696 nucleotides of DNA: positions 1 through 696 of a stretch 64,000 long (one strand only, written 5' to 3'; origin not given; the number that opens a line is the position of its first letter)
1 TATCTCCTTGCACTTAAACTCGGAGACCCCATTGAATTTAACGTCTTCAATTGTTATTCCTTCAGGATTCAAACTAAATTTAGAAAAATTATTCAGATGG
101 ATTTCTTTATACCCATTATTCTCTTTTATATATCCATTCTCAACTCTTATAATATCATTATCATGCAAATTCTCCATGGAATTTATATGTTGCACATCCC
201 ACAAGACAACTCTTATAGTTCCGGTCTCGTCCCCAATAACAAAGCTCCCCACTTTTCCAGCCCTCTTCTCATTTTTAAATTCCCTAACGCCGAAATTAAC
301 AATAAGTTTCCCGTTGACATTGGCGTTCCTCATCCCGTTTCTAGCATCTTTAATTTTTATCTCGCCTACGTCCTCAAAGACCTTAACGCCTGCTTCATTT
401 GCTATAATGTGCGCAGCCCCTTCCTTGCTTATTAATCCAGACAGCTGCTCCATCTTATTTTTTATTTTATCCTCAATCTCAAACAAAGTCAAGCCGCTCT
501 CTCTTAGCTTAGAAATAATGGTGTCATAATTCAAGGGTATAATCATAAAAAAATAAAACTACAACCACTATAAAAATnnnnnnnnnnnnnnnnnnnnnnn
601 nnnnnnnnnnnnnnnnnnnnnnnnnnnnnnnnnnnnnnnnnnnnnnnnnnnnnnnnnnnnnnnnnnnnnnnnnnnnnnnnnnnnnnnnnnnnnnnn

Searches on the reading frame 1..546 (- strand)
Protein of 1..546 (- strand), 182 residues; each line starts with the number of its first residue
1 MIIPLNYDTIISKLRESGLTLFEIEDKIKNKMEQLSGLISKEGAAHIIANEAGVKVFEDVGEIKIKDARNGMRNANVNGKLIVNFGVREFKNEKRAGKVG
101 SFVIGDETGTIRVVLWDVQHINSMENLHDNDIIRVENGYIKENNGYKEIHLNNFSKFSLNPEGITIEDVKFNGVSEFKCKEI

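Call 67: search_protein_families(library=pfam, proteins=[window:1-546:-], max_evalue=0.01)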
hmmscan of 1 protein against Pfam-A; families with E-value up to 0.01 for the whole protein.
window:1-546:- (182 aa): 2 families
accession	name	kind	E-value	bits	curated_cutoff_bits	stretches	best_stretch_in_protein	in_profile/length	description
PF01336.31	tRNA_anti-codon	-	1.2e-09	38.4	27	1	91-154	11-72/75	OB-fold nucleic acid binding domain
PF24903.1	OB_MEIOB_N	-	0.0049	16.6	27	1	61-146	4-95/140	MEIOB, N-terminal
